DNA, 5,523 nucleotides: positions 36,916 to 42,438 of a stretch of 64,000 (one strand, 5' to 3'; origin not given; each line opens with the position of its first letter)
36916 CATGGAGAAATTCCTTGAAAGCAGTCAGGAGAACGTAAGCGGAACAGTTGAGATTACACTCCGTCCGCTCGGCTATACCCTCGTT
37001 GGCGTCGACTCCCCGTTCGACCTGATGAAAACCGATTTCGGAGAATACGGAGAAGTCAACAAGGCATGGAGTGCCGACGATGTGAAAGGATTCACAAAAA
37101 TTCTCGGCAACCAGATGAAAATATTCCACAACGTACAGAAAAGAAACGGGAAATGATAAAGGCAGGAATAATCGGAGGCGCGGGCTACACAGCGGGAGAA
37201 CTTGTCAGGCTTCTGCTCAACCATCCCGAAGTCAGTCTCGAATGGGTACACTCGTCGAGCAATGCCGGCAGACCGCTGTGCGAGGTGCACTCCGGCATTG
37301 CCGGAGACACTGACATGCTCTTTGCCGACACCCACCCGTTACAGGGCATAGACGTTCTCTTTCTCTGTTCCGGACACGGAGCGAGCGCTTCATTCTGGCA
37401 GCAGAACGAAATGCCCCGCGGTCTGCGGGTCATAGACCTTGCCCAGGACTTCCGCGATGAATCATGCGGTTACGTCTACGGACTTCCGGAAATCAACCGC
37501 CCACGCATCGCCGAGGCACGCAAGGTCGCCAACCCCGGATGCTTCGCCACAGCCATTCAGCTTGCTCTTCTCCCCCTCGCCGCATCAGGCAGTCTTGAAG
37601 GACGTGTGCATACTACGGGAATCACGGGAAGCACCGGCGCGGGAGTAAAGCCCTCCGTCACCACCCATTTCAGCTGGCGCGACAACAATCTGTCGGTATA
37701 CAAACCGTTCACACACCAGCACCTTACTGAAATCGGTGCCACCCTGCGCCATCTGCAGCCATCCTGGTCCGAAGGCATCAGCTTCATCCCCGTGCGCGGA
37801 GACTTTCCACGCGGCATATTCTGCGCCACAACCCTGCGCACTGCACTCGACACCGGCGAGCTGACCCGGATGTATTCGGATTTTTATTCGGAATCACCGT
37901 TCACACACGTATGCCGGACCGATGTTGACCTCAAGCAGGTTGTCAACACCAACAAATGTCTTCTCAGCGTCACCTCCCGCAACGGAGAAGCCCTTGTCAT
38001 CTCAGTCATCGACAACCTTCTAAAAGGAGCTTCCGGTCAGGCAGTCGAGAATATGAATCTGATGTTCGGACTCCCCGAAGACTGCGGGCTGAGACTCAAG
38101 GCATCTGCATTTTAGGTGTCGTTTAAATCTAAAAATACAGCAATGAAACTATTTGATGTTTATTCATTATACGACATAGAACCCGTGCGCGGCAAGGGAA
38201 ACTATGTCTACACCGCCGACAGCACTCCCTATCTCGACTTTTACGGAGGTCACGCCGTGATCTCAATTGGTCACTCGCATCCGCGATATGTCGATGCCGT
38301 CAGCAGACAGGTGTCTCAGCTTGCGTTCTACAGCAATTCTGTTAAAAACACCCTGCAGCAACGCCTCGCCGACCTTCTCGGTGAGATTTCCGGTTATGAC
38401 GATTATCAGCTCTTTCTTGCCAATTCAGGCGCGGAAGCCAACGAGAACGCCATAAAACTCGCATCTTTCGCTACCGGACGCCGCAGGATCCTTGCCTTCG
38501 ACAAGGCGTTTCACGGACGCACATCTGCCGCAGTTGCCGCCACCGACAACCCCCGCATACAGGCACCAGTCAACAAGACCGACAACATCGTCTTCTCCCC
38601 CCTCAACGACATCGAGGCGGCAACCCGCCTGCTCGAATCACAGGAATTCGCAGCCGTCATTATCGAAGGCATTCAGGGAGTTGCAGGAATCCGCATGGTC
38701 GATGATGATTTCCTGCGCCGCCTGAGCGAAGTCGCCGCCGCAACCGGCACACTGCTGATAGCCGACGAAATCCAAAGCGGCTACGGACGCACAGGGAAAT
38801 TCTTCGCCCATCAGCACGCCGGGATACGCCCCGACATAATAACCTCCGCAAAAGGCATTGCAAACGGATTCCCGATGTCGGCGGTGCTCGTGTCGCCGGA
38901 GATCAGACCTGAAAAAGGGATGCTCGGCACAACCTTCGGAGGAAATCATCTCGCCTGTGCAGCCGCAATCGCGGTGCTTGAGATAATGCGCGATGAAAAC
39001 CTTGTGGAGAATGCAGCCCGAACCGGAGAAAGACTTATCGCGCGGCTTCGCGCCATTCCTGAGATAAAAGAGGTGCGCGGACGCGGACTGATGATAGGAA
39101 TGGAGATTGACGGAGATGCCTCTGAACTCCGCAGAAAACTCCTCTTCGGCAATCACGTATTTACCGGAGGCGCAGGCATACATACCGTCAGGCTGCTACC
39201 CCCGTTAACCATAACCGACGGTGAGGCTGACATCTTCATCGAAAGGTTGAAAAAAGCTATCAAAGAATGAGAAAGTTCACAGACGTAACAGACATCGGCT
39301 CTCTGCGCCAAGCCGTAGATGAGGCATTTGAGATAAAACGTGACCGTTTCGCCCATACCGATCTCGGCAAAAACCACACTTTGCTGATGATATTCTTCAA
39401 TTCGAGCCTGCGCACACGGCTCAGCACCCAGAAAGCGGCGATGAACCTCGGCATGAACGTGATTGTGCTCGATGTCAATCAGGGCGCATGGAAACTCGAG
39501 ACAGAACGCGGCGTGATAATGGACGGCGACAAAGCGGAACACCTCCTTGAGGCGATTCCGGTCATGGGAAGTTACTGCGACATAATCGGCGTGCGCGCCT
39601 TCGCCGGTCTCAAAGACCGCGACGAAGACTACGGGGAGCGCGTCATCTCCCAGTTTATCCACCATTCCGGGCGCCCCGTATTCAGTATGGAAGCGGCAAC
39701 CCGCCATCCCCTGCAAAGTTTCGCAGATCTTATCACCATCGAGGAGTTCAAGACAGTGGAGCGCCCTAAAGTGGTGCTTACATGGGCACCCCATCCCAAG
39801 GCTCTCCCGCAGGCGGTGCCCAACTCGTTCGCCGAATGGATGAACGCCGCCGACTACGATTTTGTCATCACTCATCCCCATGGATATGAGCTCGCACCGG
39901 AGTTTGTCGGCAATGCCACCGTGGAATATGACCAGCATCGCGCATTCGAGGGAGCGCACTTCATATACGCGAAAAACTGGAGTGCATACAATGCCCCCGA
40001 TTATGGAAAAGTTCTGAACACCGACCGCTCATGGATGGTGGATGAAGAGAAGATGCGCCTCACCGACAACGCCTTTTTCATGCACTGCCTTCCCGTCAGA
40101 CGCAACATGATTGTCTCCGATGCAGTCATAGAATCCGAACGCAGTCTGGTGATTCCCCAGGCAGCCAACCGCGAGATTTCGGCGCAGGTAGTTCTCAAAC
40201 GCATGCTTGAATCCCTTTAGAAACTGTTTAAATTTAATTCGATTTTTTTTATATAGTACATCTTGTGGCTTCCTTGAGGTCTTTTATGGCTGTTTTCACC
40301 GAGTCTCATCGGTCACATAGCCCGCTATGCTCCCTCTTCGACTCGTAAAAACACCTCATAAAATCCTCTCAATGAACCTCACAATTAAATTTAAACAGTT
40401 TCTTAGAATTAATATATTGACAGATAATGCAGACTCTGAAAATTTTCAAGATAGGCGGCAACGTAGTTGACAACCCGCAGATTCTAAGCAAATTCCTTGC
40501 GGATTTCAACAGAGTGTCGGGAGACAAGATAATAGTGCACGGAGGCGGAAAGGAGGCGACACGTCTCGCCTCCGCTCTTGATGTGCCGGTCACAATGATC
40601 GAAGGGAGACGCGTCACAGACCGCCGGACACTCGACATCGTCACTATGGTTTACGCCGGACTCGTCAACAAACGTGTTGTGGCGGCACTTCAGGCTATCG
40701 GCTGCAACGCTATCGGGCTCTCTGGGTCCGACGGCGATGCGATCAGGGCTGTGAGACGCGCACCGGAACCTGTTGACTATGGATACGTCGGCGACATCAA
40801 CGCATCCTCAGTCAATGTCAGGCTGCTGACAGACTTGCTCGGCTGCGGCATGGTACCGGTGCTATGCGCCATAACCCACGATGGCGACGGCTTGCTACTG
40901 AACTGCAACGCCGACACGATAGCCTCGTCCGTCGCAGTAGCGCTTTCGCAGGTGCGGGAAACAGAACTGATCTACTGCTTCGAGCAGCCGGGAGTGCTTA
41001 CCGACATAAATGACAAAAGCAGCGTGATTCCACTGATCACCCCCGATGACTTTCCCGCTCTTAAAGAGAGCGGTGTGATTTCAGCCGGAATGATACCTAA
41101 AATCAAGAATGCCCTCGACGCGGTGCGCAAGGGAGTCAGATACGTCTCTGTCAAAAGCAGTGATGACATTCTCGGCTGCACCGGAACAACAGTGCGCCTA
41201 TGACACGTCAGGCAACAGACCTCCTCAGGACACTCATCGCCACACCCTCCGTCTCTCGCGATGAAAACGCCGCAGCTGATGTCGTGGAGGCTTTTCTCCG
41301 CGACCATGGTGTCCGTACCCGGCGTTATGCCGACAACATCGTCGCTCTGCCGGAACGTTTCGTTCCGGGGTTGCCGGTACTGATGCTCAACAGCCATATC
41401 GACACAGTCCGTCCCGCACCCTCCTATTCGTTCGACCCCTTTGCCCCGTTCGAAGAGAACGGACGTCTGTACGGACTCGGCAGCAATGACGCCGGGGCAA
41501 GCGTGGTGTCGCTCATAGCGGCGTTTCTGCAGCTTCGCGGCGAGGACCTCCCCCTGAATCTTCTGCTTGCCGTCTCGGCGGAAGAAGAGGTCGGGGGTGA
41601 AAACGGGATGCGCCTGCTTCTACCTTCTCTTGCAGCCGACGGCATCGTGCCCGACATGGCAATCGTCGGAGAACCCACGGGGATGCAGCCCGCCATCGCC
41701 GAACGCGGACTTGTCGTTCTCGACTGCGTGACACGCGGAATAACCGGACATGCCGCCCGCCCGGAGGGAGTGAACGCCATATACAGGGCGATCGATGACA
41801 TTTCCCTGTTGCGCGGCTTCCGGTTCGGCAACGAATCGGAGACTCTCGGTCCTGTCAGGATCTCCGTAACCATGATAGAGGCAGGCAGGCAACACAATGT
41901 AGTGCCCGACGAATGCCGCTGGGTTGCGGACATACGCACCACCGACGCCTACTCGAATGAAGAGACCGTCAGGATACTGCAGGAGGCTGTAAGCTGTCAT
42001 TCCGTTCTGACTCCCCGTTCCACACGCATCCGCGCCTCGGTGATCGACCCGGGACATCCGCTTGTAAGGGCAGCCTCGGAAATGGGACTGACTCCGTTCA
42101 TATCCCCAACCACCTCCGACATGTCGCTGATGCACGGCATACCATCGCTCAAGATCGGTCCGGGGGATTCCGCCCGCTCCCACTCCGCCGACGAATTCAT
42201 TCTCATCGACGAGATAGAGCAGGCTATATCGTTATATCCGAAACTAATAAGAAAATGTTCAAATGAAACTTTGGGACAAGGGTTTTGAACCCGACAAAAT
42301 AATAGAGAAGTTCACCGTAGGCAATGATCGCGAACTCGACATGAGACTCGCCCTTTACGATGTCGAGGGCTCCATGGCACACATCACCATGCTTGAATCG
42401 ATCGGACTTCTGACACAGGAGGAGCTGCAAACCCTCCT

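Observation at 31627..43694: Novel ~183-bp MITE-like repeat family with perfect 20-bp terminal inverted repeats, one copy inserted exactly at the argF' stop codon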

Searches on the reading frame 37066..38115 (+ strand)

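Call 9: search_protein_families(library=pfam, proteins=[window:37066-38115:+])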
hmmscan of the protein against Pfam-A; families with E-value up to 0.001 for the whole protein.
window:37066-38115:+ (349 aa): 2 families
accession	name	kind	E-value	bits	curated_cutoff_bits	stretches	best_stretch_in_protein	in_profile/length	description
PF22698.1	Semialdhyde_dhC_1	-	5.8e-41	140.5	27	1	159-317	1-165/165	Semialdehyde dehydrogenase, dimerisation domain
PF01118.30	Semialdhyde_dh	-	7.1e-24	85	26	1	32-150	1-120/121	Semialdehyde dehydrogenase, NAD binding domain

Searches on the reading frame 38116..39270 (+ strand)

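Call 9: search_protein_families(library=pfam, proteins=[window:38116-39270:+])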
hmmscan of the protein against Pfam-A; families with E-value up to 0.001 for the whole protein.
window:38116-39270:+ (384 aa): 2 families
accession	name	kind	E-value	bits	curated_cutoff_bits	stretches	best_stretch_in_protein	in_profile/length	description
PF00202.27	Aminotran_3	-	6.4e-99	331.8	30.5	1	22-382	12-403/403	Aminotransferase class-III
PF00155.27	Aminotran_1_2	-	0.00056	19.6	19.7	1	66-232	32-200/361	Aminotransferase class I and II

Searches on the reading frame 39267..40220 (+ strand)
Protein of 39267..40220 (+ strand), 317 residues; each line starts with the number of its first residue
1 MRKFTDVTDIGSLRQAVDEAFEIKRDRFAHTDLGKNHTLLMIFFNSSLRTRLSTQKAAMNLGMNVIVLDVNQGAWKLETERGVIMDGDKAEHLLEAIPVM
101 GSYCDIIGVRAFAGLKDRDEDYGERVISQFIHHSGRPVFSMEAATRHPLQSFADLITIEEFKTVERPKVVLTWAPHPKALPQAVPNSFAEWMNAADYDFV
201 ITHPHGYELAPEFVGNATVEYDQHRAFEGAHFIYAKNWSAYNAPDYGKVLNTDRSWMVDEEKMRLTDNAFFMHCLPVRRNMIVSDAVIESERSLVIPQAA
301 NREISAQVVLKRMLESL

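Call 9: search_protein_families(library=pfam, proteins=[window:39267-40220:+])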
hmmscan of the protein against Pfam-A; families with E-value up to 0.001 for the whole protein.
window:39267-40220:+ (317 aa): 2 families
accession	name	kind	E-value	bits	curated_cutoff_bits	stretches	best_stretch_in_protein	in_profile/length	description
PF02729.26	OTCace_N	-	2.4e-25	89.8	29.9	1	3-160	2-148/148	Aspartate/ornithine carbamoyltransferase, carbamoyl-P binding domain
PF00185.30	OTCace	-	1e-16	61.8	29.4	1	184-310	15-154/157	Aspartate/ornithine carbamoyltransferase, Asp/Orn binding domain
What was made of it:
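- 39267..40220 (+): argF' (acetyl/succinyl-ornithine carbamoyltransferase), the gene upstream of copy 2. Pfam OTCace_N plus OTCace (call 9).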

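Call 24: find_encoding_contigs(protein=window:39267-40220:+, flank=3000, max_places=10)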
Protein window:39267-40220:+ (317 aa): 18 contigs read that carry it; 5 places shown.
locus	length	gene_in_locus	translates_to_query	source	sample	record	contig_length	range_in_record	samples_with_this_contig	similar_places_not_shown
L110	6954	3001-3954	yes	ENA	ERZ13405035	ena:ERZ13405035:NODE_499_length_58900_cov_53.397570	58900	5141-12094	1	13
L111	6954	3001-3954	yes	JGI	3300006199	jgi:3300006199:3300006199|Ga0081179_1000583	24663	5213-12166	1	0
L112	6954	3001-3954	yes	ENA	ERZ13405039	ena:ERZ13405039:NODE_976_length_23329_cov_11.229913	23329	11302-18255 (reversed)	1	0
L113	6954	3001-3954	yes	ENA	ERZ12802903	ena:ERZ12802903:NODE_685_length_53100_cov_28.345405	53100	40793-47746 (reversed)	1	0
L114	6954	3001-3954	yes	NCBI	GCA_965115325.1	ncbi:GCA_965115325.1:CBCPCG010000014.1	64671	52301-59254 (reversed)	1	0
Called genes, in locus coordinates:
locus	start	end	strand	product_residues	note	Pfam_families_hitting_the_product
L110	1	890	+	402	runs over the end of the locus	PF00764:Arginosuc_synth, PF20979:Arginosuc_syn_C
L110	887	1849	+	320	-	PF01118:Semialdhyde_dh, PF22698:Semialdhyde_dhC_1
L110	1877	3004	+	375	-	PF00202:Aminotran_3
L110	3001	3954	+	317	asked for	PF02729:OTCace_N, PF00185:OTCace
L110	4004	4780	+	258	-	PF00696:AA_kinase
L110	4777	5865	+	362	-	PF01546:Peptidase_M20, PF07687:M20_dimer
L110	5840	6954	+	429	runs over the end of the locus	PF00206:Lyase_1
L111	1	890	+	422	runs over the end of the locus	PF00764:Arginosuc_synth, PF20979:Arginosuc_syn_C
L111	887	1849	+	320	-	PF01118:Semialdhyde_dh, PF22698:Semialdhyde_dhC_1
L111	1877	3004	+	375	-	PF00202:Aminotran_3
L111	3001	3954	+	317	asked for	PF02729:OTCace_N, PF00185:OTCace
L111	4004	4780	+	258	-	PF00696:AA_kinase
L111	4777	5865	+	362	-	PF01546:Peptidase_M20, PF07687:M20_dimer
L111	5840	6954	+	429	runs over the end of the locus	PF00206:Lyase_1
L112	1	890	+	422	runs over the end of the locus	PF00764:Arginosuc_synth, PF20979:Arginosuc_syn_C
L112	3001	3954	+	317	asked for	PF02729:OTCace_N, PF00185:OTCace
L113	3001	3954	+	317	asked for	PF02729:OTCace_N, PF00185:OTCace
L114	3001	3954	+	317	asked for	PF02729:OTCace_N, PF00185:OTCace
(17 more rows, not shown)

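Call 44: find_homologous_proteins(query=window:39267-40220:+, max_evalue=1e-100)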
Query window:39267-40220:+ (317 aa): 7996 proteins with E <= 1e-100 among 8000 candidates; the best 120 are listed.
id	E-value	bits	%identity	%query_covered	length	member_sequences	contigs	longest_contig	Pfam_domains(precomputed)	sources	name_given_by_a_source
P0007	1.5e-226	768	-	-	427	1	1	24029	PF00185.31,PF02729.27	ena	-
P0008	5.8e-219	743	-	-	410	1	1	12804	PF00185.31,PF22613.2,PF02729.27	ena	-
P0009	9.3e-198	673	94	100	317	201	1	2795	PF00185.31,PF02729.27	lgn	-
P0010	3.4e-186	635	-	-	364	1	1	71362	PF00185.31,PF02729.27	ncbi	-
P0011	8.5e-185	631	88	100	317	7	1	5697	PF00185.31,PF02729.27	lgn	-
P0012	5.5e-182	622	87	99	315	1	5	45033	PF00185.31,PF02729.27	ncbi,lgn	-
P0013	1.4e-181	620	87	100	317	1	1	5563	PF00185.31,PF02729.27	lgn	-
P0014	1.9e-181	620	85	100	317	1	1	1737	PF00185.31,PF02729.27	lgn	-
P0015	2.6e-181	619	85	100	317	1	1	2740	PF00185.31,PF02729.27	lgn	-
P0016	3.7e-180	616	87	100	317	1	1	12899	PF00185.31,PF02729.27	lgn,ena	-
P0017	5.1e-180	615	86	100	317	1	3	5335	PF00185.31,PF02729.27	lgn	-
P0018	6.2e-180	615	85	100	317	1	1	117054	PF00185.31,PF02729.27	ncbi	-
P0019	9.2e-180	614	85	100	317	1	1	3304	PF00185.31,PF02729.27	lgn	-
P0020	9.7e-180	614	87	100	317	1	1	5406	PF00185.31,PF02729.27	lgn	-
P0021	9.7e-180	614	86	100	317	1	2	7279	PF00185.31,PF02729.27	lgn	-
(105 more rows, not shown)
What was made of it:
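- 39267..40220 (+): Source names on homologues (call 44).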

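Call 46: find_encoding_contigs(protein=P0009, flank=1500, max_places=3)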
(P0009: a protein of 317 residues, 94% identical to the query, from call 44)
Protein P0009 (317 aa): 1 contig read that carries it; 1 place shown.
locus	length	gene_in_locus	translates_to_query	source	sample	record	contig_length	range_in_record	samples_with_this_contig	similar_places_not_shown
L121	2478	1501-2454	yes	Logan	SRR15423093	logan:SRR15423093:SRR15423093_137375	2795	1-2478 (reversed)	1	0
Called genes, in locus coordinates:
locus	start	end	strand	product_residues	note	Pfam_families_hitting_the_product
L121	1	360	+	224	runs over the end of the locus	?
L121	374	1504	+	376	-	PF00202:Aminotran_3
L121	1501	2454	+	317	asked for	PF02729:OTCace_N, PF00185:OTCace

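Call 47: find_encoding_contigs(protein=P0011, flank=1500, max_places=3)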
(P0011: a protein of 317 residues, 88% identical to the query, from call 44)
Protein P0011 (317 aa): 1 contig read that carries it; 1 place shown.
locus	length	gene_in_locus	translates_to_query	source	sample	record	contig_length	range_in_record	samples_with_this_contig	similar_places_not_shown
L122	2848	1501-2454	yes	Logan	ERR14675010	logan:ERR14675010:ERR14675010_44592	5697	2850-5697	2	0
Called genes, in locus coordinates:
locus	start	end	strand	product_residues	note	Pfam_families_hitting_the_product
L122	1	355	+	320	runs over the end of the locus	PF01118:Semialdhyde_dh, PF22698:Semialdhyde_dhC_1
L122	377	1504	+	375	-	PF00202:Aminotran_3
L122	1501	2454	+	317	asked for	PF02729:OTCace_N, PF00185:OTCace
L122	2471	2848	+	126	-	?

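Call 48: find_encoding_contigs(protein=P0012, flank=1500, max_places=3)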
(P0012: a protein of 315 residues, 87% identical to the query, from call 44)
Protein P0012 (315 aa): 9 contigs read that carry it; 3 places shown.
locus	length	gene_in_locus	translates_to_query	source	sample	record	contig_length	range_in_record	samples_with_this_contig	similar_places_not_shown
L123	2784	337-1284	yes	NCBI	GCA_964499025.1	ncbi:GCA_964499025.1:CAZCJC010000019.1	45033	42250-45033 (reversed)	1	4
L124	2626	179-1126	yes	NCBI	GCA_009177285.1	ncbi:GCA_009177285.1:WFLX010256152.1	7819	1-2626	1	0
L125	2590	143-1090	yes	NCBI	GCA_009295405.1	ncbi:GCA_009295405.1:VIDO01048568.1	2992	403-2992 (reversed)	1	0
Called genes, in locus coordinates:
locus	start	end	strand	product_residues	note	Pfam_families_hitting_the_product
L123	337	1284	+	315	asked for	PF02729:OTCace_N, PF00185:OTCace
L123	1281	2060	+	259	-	PF00696:AA_kinase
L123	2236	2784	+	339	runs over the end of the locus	PF01546:Peptidase_M20, PF07687:M20_dimer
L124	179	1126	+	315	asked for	PF02729:OTCace_N, PF00185:OTCace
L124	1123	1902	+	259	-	PF00696:AA_kinase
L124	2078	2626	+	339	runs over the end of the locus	-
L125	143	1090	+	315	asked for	PF02729:OTCace_N, PF00185:OTCace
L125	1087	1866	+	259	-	PF00696:AA_kinase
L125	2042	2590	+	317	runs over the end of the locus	?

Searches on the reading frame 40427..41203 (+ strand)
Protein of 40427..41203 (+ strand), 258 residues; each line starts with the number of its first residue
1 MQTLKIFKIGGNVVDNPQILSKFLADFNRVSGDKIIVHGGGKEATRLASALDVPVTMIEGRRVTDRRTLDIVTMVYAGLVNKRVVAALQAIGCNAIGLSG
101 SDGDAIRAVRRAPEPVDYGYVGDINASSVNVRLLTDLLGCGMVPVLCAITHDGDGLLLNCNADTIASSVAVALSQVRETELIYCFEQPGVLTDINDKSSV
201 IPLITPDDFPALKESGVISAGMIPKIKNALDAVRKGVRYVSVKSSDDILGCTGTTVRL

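Call 9: search_protein_families(library=pfam, proteins=[window:40427-41203:+])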
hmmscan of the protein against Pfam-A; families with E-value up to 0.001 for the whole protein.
window:40427-41203:+ (258 aa): 1 family
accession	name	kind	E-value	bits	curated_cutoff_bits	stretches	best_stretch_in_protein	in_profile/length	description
PF00696.33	AA_kinase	-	6.4e-38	131.2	24.9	1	5-243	3-233/234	Amino acid kinase family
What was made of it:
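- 40427..41203 (+): argB (AA_kinase), the gene downstream of copy 2. Call 9.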

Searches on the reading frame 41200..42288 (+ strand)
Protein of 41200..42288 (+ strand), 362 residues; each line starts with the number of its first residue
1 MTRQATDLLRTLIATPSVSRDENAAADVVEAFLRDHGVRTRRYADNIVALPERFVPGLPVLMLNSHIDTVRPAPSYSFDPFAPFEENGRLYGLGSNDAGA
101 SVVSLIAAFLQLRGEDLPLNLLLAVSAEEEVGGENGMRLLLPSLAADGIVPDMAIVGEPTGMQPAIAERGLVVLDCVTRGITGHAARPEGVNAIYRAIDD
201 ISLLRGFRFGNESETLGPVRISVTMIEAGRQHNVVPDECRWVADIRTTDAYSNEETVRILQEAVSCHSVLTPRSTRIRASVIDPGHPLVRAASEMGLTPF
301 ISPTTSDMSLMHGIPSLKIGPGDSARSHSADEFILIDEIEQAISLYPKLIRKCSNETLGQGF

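Call 9: search_protein_families(library=pfam, proteins=[window:41200-42288:+])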
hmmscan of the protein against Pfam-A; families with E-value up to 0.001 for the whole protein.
window:41200-42288:+ (362 aa): 2 families
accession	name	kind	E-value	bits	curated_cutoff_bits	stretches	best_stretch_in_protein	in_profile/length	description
PF01546.33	Peptidase_M20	-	5.9e-25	88.8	24.6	1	62-351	1-205/206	Peptidase family M20/M25/M40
PF07687.19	M20_dimer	-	2.2e-13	50.6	21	1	166-265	1-100/107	Peptidase dimerisation domain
